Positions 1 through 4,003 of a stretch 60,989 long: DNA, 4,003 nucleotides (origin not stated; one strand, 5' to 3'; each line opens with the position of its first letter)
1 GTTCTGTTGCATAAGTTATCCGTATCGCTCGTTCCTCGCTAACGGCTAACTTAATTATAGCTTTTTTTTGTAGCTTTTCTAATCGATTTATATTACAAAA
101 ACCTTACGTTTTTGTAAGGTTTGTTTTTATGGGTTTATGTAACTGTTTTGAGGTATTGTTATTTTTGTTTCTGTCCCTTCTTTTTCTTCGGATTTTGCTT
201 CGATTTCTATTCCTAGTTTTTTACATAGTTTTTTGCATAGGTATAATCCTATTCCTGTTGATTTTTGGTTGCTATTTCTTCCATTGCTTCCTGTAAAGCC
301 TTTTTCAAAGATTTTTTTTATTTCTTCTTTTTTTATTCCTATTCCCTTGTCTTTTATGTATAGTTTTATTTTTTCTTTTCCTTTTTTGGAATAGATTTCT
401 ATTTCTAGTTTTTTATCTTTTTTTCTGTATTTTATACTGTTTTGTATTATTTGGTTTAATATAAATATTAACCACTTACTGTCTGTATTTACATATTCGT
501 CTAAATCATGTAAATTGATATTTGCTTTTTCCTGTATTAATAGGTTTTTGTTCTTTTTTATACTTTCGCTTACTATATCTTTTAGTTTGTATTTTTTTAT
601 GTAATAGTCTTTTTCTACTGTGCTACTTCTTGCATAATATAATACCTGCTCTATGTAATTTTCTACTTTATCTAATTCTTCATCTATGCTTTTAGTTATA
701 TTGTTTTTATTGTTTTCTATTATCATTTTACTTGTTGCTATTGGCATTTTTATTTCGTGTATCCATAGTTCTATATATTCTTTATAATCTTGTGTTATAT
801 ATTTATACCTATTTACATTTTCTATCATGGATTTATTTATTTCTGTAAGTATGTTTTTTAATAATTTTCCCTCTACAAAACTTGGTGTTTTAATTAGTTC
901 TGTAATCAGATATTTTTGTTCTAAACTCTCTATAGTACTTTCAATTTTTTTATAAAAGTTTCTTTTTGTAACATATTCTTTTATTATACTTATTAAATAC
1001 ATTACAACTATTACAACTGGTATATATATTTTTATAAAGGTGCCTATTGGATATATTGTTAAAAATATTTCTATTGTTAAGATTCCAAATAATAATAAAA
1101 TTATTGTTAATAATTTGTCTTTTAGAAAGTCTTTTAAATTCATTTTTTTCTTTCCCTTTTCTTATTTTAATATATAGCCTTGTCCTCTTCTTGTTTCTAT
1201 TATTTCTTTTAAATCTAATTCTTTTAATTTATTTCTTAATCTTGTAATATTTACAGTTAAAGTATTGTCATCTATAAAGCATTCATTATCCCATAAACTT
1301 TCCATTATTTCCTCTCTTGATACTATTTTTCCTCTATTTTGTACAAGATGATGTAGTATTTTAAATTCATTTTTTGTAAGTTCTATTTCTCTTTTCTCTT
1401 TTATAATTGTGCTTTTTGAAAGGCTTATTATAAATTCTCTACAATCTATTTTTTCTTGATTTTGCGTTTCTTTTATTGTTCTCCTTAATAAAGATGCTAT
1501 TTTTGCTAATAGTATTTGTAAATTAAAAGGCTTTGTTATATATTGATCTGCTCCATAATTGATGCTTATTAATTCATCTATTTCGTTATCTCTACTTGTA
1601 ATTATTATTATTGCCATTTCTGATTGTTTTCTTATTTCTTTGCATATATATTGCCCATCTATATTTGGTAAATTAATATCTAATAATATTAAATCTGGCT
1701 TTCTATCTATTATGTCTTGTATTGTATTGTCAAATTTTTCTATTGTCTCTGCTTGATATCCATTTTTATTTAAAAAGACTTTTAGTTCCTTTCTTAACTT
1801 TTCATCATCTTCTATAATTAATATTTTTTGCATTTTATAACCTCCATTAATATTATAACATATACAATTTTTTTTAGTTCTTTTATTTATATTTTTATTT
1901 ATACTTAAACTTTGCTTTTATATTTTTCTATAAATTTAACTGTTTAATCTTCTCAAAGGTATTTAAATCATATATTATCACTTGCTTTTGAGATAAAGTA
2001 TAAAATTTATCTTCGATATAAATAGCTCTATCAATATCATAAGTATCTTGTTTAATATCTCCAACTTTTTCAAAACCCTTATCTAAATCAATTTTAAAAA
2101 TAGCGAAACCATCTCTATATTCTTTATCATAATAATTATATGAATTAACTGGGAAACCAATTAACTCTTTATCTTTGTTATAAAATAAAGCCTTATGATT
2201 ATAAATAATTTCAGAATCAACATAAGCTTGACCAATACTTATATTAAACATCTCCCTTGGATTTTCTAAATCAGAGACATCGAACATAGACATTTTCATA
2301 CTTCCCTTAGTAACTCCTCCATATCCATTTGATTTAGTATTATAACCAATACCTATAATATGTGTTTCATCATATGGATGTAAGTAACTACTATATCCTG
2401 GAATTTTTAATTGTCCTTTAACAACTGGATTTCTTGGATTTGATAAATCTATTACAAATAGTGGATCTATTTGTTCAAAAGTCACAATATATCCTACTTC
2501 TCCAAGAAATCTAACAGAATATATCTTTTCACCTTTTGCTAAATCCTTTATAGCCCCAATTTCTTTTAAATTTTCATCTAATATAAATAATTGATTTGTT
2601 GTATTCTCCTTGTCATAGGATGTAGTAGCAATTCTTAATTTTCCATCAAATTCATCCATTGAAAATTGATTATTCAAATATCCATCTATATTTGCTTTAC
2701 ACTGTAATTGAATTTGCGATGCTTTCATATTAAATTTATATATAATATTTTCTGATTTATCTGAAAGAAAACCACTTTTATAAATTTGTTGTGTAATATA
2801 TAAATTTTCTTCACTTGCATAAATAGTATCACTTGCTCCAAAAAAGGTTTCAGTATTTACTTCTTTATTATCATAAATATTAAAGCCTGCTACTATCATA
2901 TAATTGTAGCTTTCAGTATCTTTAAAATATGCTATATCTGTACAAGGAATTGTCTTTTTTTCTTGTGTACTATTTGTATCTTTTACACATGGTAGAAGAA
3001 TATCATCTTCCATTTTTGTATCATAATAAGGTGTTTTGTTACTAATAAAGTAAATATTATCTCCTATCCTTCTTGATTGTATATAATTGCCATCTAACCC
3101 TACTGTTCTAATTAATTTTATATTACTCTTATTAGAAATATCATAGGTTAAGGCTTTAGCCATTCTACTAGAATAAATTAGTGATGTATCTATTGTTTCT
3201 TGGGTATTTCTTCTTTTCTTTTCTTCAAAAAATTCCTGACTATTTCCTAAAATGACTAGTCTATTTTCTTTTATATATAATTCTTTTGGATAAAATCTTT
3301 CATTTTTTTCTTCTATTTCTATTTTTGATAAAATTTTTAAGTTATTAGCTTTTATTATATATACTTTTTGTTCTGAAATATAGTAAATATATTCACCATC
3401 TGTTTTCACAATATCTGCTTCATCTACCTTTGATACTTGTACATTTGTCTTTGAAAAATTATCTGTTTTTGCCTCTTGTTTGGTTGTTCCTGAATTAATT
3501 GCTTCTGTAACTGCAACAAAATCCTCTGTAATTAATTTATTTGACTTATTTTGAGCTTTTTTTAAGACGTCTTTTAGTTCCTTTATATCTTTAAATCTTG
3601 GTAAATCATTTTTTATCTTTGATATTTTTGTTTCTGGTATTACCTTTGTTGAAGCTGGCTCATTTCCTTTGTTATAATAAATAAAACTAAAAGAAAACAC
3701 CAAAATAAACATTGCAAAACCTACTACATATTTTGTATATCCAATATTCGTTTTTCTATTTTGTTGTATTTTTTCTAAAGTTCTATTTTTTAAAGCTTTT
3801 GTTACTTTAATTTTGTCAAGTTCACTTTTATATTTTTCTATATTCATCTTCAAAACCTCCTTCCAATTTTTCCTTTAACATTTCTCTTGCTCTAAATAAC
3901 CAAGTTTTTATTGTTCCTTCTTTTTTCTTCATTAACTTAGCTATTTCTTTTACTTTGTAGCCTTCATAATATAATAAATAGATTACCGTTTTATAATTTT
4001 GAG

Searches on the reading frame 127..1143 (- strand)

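Call 37: search_protein_families(library=pfam, proteins=[window:127-1143:-], max_evalue=0.00001)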
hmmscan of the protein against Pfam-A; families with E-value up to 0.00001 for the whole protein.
window:127-1143:- (338 aa): 1 family
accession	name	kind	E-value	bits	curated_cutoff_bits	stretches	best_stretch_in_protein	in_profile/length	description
PF02518.31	HATPase_c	-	3.4e-22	79.4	26.4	1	221-332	2-109/111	Histidine kinase-, DNA gyrase B-, and HSP90-like ATPase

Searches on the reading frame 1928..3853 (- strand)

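Call 37: search_protein_families(library=pfam, proteins=[window:1928-3853:-], max_evalue=0.00001)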
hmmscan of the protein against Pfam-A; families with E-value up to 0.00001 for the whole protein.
window:1928-3853:- (641 aa): 1 family
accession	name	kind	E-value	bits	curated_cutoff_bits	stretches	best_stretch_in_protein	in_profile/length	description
PF09826.15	Beta_propel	-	8.9e-164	546.4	22.4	1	133-633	1-495/495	Beta propeller domain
